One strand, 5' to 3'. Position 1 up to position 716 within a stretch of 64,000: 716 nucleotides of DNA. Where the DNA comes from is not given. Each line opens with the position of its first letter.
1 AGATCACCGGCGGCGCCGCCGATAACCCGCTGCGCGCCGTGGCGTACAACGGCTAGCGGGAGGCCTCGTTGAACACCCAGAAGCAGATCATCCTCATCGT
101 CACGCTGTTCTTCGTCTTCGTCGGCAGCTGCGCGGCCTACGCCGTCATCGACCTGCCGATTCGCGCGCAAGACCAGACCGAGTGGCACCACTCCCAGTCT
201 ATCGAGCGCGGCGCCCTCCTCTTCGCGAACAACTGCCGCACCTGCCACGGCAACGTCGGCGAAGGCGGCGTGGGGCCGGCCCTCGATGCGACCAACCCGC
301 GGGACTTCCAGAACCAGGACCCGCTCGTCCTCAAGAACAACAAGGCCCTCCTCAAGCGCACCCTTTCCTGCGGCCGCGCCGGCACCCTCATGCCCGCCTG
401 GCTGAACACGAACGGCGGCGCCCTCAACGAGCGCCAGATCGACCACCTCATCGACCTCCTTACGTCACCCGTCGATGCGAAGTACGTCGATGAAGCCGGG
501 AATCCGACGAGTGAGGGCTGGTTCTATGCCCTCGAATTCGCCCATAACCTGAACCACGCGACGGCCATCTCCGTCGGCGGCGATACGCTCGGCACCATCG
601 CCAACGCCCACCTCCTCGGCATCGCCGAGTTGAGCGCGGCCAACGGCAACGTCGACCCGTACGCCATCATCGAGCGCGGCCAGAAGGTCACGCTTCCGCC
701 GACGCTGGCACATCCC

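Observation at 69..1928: Cytochrome c + LysM repeats + amicyanin-like cupredoxin in one membrane-anchored protein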

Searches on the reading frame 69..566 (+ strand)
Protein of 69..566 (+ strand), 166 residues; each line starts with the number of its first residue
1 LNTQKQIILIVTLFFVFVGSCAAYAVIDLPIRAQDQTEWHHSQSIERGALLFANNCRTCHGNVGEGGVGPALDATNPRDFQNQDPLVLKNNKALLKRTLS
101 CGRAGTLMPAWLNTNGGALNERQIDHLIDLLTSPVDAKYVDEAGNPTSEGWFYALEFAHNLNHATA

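Call 28: search_solved_structures(query=window:69-566:+, max_evalue=1, show_alignments=3)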
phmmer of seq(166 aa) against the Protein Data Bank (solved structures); distinct sequences matched with E-value up to 1: 29.
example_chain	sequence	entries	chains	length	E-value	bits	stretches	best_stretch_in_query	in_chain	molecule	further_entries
8smr_G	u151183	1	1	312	2.1e-08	37.5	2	44-111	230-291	Cbb3-type cytochrome c oxidase subunit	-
8snh_G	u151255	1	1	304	1.2e-05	28.6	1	43-110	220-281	Cbb3-type cytochrome c oxidase subunit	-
3mk7_C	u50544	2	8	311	2.1e-05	27.8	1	41-70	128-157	Cytochrome c oxidase, cbb3-type, subunit P | Cbb3-type cytochrome c oxidase subunit CcoP1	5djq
6xkx_p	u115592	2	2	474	0.00059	23.1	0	47-118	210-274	Cbb3-type cytochrome c oxidase subunit CcoP,Cytochrome c-type cyt cy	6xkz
7vzg_C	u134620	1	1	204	0.0029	20.8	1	45-128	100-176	Cytochrome c, mono-and diheme variants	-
7vzr_C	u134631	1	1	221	0.0033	20.7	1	45-128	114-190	Cytochrome c, mono-and diheme variants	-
2d0w_A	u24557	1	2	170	0.0044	20.2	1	45-74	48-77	cytochrome cL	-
7q21_C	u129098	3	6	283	0.0045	20.2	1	41-80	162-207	Cytochrome bc1 complex cytochrome c subunit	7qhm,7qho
2c8s_A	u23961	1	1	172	0.0053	20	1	44-73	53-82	CYTOCHROME C-L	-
6hwh_M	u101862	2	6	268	0.0063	19.7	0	44-68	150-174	Cytochrome bc1 complex cytochrome c subunit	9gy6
8ovc_O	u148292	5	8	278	0.0069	19.6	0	44-68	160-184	Cytochrome bc1 complex cytochrome c subunit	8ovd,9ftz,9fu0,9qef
6adq_C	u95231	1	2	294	0.0078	19.4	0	44-68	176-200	Cytochrome bc1 complex cytochrome c subunit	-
9g83_v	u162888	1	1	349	0.011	18.9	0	45-111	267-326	Cbb3-type cytochrome c oxidase subunit CcoP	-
7e1v_O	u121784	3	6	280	0.014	18.6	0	42-68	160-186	Cytochrome bc1 complex cytochrome c subunit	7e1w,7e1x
8hcr_C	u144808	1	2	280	0.014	18.6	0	42-68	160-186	Cytochrome bc1 complex cytochrome c subunit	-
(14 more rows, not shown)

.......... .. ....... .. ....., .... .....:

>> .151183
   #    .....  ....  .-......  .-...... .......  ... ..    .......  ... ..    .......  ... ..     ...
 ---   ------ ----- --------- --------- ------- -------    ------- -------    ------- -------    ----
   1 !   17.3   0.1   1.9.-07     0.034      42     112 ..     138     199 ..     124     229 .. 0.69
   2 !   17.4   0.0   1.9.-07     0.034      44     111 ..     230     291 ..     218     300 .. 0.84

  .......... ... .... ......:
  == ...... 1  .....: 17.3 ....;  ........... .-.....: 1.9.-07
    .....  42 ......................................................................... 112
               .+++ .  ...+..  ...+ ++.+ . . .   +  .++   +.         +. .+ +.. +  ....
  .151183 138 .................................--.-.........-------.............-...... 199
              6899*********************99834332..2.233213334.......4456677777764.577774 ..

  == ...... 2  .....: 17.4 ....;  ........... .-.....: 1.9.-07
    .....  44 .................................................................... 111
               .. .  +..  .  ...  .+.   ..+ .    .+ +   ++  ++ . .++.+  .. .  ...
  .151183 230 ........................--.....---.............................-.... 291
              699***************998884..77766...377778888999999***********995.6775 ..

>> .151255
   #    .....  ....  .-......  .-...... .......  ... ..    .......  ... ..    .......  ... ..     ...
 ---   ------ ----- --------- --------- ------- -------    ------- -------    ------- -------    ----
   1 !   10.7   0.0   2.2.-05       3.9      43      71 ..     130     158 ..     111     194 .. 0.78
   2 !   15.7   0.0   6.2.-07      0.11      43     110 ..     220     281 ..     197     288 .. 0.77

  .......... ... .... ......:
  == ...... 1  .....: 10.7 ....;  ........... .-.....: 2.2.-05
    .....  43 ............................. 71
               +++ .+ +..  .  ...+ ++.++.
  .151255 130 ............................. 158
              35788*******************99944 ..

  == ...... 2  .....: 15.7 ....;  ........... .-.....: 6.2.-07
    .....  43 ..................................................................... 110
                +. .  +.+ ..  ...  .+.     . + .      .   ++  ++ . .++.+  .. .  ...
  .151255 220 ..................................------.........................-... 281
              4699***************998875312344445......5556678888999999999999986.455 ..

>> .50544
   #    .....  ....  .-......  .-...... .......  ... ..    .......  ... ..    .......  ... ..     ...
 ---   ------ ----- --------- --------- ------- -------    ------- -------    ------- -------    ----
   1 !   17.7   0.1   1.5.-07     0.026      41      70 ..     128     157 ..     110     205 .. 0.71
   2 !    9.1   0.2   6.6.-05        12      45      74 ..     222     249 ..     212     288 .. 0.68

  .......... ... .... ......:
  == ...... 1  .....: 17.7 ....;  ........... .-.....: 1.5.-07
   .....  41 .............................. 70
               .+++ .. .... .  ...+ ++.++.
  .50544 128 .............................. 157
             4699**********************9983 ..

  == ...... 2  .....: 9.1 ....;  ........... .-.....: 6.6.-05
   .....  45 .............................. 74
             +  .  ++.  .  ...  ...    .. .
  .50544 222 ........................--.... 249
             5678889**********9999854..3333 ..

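Call 45: search_protein_representatives(protein=window:69-563:+)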
Query: 165 residues. Proteins with E-value up to 0.001 (for the whole library): 1893; up to 1e-10: 375; up to 1e-30: 19. The best 150 are listed.
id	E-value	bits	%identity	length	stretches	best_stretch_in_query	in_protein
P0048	1.3e-75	269.2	73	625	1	1-165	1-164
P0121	1.3e-69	249.7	69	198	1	1-163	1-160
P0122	2.0e-65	236.1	67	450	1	1-164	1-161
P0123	9.1e-65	234.0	67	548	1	1-164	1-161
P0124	1.3e-64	233.4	68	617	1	1-165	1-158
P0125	5.3e-63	228.2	67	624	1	1-164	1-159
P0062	1.1e-62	227.2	66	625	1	1-164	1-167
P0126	2.0e-62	226.3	65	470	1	1-164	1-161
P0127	5.1e-61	221.8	65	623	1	1-162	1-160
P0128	1.5e-60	220.2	64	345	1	1-163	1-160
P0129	1.2e-58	214.1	60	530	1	1-162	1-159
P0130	8.0e-57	208.1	62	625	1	1-164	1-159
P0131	1.1e-56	207.7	61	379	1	1-164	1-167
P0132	6.2e-56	205.2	59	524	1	1-163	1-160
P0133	3.4e-52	193.1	66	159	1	1-132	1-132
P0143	3.2e-28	115.1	47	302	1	1-147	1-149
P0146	2.1e-27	112.4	45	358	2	1-133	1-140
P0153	3.6e-26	108.4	48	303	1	3-137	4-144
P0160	3.4e-24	102.0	45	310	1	1-157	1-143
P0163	7.0e-24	100.9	45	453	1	1-138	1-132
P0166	1.4e-23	99.9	46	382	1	4-133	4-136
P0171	2.2e-23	99.3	44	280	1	1-137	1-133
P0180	8.0e-22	94.3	40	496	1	1-160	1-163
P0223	9.6e-19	84.3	37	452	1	1-159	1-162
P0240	7.2e-18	81.4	42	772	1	1-132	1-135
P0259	4.9e-17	78.7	40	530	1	1-134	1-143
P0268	1.1e-16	77.5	36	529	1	1-159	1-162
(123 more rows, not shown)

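Call 48: list_cluster_members(proteins=[P0143, P0171, P0160, P0163, P0166, P0180, P0146, P0240, P0259, P0153])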
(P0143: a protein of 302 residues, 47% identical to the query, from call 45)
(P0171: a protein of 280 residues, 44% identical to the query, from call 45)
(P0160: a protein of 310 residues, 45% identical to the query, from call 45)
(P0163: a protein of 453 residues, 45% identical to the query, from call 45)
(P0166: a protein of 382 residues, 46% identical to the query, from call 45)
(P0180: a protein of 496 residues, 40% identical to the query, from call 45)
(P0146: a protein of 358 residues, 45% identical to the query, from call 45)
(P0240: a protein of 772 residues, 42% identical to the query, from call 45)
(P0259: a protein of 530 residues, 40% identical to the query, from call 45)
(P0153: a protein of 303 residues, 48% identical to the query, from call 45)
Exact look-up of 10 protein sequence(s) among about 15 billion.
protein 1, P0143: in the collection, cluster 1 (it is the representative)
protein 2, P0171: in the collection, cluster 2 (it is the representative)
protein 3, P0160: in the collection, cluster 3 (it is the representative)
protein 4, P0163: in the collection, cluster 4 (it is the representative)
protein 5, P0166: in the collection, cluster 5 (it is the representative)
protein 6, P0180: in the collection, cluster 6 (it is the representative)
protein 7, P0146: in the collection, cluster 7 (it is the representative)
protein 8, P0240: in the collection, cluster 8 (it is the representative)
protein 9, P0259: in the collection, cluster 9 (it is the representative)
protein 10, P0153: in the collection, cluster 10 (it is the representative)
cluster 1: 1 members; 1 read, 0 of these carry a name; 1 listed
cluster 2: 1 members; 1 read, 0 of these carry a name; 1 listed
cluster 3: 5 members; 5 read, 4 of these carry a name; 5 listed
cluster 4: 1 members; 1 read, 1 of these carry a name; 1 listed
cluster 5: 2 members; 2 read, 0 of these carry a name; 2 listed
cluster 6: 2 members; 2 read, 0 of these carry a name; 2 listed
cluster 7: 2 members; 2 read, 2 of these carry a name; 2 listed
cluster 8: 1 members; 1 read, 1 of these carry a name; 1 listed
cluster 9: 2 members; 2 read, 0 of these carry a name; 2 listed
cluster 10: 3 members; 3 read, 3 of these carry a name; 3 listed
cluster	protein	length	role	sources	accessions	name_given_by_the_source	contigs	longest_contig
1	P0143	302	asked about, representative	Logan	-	-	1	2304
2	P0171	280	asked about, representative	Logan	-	-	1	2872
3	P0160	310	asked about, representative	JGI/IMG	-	mono/diheme cytochrome c family protein/plastocyanin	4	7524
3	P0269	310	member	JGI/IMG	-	mono/diheme cytochrome c family protein/plastocyanin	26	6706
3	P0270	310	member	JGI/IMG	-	mono/diheme cytochrome c family protein/plastocyanin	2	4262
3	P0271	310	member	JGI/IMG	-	mono/diheme cytochrome c family protein/plastocyanin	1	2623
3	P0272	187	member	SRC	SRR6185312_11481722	-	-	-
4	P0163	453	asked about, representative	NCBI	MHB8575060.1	MAG: cupredoxin domain-containing protein [Dehalococcoidia bacterium]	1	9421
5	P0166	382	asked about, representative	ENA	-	-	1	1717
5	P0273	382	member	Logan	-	-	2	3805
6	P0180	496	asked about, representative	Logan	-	-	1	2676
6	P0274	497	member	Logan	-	-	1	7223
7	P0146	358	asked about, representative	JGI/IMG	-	mono/diheme cytochrome c family protein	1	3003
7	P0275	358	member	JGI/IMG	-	mono/diheme cytochrome c family protein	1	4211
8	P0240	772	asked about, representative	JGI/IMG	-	uncharacterized cupredoxin-like copper-binding protein/mono/diheme cytochrome c family ...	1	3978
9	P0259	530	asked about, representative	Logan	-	-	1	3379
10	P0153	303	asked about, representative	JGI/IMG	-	mono/diheme cytochrome c family protein/plastocyanin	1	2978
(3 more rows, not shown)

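Call 49: find_encoding_contigs(protein=P0163, flank=6000, max_places=2)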
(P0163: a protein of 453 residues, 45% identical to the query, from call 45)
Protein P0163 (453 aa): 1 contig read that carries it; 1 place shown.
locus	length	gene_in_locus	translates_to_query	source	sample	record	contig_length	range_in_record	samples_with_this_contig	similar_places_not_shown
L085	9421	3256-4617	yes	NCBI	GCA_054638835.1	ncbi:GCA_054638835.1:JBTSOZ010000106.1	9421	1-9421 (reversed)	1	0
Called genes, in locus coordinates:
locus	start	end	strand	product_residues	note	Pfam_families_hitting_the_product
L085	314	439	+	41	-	-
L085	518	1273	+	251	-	PF00033:Cytochrome_B, PF13631:Cytochrom_B_N_2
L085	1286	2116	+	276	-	PF00032:Cytochrom_B_C (weak)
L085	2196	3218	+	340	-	PF00355:Rieske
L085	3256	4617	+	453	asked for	PF13442:Cytochrome_CBB3, PF00034:Cytochrom_C (weak), PF13473:Cupredoxin_1, PF00127:Copper-bind (weak), PF04151:PPC (faint), PF13473:Cupredoxin_1, PF00127:Copper-bind (weak)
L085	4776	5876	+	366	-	PF06071:YchF-GTPase_C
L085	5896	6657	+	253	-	PF13489:Methyltransf_23, PF01209:Ubie_methyltran, PF05175:MTS (weak), PF13847:Methyltransf_31, PF08241:Methyltransf_11, PF08242:Methyltransf_12, PF13649:Methyltransf_25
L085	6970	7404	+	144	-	PF01850:PIN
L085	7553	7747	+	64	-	-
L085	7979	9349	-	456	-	PF00144:Beta-lactamase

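Call 50: find_encoding_contigs(protein=P0160, flank=6000, max_places=2)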
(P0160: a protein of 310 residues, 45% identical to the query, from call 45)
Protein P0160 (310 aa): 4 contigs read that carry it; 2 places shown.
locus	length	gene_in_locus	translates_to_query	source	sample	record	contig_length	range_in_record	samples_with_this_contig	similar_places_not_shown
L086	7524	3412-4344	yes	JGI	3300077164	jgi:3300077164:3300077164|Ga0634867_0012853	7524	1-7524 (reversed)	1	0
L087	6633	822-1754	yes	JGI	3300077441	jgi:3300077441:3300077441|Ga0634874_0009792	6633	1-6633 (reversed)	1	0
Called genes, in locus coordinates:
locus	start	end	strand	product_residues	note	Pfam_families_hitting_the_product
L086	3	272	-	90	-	?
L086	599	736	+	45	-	-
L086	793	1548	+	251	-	PF00033:Cytochrome_B, PF13631:Cytochrom_B_N_2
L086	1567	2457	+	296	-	PF00032:Cytochrom_B_C (weak)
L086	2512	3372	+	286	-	PF00355:Rieske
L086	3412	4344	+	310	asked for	PF00034:Cytochrom_C (weak), PF13442:Cytochrome_CBB3, PF13473:Cupredoxin_1, PF00127:Copper-bind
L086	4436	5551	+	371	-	PF06071:YchF-GTPase_C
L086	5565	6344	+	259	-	PF13489:Methyltransf_23, PF01209:Ubie_methyltran (weak), PF13847:Methyltransf_31 (weak), PF08241:Methyltransf_11, PF08242:Methyltransf_12, PF13649:Methyltransf_25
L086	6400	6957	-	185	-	-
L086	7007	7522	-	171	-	?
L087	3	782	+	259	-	?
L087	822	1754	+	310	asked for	PF00034:Cytochrom_C (weak), PF13442:Cytochrome_CBB3, PF13473:Cupredoxin_1, PF00127:Copper-bind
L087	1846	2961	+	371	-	PF06071:YchF-GTPase_C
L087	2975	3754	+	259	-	PF13489:Methyltransf_23, PF01209:Ubie_methyltran (weak), PF13847:Methyltransf_31 (weak), PF08241:Methyltransf_11, PF08242:Methyltransf_12, PF13649:Methyltransf_25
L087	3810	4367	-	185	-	-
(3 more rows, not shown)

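Call 51: search_protein_families(library=pfam, proteins=[P0240, P0268, P0223, P0166, P0146, P0171, P0143, P0259], max_evalue=0.01)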
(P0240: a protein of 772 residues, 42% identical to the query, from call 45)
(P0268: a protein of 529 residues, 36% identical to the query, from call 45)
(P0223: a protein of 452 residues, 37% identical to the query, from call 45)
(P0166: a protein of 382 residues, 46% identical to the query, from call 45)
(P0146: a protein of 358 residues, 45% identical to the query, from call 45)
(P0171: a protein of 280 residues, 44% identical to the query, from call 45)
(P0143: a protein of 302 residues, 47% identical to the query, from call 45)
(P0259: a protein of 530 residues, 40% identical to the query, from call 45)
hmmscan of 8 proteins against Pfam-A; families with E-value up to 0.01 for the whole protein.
P0240 (772 aa): 3 families
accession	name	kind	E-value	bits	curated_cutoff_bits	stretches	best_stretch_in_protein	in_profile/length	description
PF13442.11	Cytochrome_CBB3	-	2e-07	31.7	27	1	43-132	2-66/68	Cytochrome C oxidase, cbb3-type, subunit III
PF00034.26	Cytochrom_C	-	3.6e-05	25.4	21.3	1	44-136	1-88/90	Cytochrome c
PF06525.17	SoxE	-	0.0013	18.7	21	1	686-771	48-138/149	Sulfocyanin (SoxE) domain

P0268 (529 aa): 3 families
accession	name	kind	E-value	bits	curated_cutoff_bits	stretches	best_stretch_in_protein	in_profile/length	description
PF13473.12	Cupredoxin_1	-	2.3e-05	24.8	27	1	449-528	37-104/104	Cupredoxin-like domain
PF13442.11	Cytochrome_CBB3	-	4.4e-05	24.2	27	1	42-116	1-54/68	Cytochrome C oxidase, cbb3-type, subunit III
PF00034.26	Cytochrom_C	-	0.00017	23.3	21.3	1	44-117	1-78/90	Cytochrome c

P0223 (452 aa): 4 families
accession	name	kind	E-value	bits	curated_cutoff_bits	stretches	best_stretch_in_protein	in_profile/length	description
PF00127.26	Copper-bind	-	1.2e-06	29.3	21.2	1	372-450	18-98/99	Copper binding proteins, plastocyanin/azurin family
PF13473.12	Cupredoxin_1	-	1.9e-06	28.3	27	1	371-450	37-104/104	Cupredoxin-like domain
PF13442.11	Cytochrome_CBB3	-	6.4e-06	26.8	27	1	43-130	2-65/68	Cytochrome C oxidase, cbb3-type, subunit III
PF00034.26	Cytochrom_C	-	4.1e-05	25.2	21.3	1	44-133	1-86/90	Cytochrome c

P0166 (382 aa): 4 families
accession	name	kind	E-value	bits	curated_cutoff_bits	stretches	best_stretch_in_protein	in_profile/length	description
PF13473.12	Cupredoxin_1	-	1.5e-10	41.5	27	1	285-381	17-104/104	Cupredoxin-like domain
PF13442.11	Cytochrome_CBB3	-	1.8e-09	38.2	27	1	43-131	2-65/68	Cytochrome C oxidase, cbb3-type, subunit III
PF00127.26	Copper-bind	-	1e-06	29.5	21.2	1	295-382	9-99/99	Copper binding proteins, plastocyanin/azurin family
PF00034.26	Cytochrom_C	-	3.6e-05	25.4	21.3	1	45-131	2-83/90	Cytochrome c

P0146 (358 aa): 2 families
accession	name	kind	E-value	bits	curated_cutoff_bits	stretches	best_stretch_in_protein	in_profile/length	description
PF13442.11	Cytochrome_CBB3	-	4.5e-21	75.4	27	2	285-353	7-68/68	Cytochrome C oxidase, cbb3-type, subunit III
PF00034.26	Cytochrom_C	-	4.4e-14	54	21.3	2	287-356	7-89/90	Cytochrome c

P0171 (280 aa): 4 families
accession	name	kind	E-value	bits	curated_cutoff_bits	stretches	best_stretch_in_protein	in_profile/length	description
PF13442.11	Cytochrome_CBB3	-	8.2e-10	39.3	27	1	43-124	2-65/68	Cytochrome C oxidase, cbb3-type, subunit III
PF00034.26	Cytochrom_C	-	4e-09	38.1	21.3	1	44-125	1-84/90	Cytochrome c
PF13473.12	Cupredoxin_1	-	1.9e-08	34.7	27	1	184-278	21-103/104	Cupredoxin-like domain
PF00127.26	Copper-bind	-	3.8e-05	24.5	21.2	1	191-280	10-99/99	Copper binding proteins, plastocyanin/azurin family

P0143 (302 aa): 6 families
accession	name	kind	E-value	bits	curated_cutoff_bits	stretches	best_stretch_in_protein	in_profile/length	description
PF13473.12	Cupredoxin_1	-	5.5e-13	49.3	27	1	199-298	14-102/104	Cupredoxin-like domain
PF13442.11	Cytochrome_CBB3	-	4.6e-09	36.9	27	1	43-128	2-65/68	Cytochrome C oxidase, cbb3-type, subunit III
PF00034.26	Cytochrom_C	-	5.3e-08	34.5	21.3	1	44-128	1-83/90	Cytochrome c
PF00127.26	Copper-bind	-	1e-06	29.5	21.2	1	217-300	14-98/99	Copper binding proteins, plastocyanin/azurin family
PF07731.20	Cu-oxidase_2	-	0.00039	20.6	20.4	0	264-296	95-126/137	Multicopper oxidase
PF04151.21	PPC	-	0.0094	17.2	25.9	0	223-286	8-67/70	Bacterial pre-peptidase C-terminal domain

P0259 (530 aa): 4 families
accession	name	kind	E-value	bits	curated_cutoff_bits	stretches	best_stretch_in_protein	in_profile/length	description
PF13473.12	Cupredoxin_1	-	5.9e-16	58.8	27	2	312-401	24-104/104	Cupredoxin-like domain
PF13442.11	Cytochrome_CBB3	-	2.7e-07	31.2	27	1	44-136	3-64/68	Cytochrome C oxidase, cbb3-type, subunit III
PF00127.26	Copper-bind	-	1.1e-06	29.4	21.2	0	473-530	36-99/99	Copper binding proteins, plastocyanin/azurin family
PF00034.26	Cytochrom_C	-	7.6e-06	27.6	21.3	1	44-142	1-88/90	Cytochrome c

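Call 52: find_encoding_contigs(protein=P0274, flank=6000, max_places=1)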
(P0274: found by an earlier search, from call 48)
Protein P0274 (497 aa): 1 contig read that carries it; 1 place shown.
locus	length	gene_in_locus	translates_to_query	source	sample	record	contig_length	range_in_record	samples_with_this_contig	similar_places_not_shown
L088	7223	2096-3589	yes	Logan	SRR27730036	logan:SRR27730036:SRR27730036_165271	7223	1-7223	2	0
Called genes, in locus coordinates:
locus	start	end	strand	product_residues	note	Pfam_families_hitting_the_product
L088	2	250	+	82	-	?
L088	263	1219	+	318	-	PF00032:Cytochrom_B_C (weak)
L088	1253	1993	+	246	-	PF00355:Rieske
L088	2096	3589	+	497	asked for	PF13442:Cytochrome_CBB3 (faint)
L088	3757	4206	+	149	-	PF13473:Cupredoxin_1, PF00127:Copper-bind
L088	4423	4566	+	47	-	PF06397:Desulfoferrod_N (weak)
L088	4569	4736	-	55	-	-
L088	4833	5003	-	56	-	-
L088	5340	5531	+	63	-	PF01165:Ribosomal_S21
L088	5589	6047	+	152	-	PF09424:YqeY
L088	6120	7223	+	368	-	?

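Call 53: find_encoding_contigs(protein=P0275, flank=6000, max_places=1)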
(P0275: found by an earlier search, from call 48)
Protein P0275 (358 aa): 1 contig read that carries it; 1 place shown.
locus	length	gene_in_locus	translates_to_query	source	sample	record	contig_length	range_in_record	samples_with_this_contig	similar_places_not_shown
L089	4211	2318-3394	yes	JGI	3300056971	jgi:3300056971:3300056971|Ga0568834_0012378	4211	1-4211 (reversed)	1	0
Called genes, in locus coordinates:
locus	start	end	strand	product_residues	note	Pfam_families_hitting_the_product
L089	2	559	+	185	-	?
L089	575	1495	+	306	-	PF00032:Cytochrom_B_C (weak)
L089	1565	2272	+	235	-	PF00355:Rieske (weak)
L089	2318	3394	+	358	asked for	PF00034:Cytochrom_C (weak), PF13442:Cytochrome_CBB3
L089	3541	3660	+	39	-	-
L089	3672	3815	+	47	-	-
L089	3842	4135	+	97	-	PF01165:Ribosomal_S21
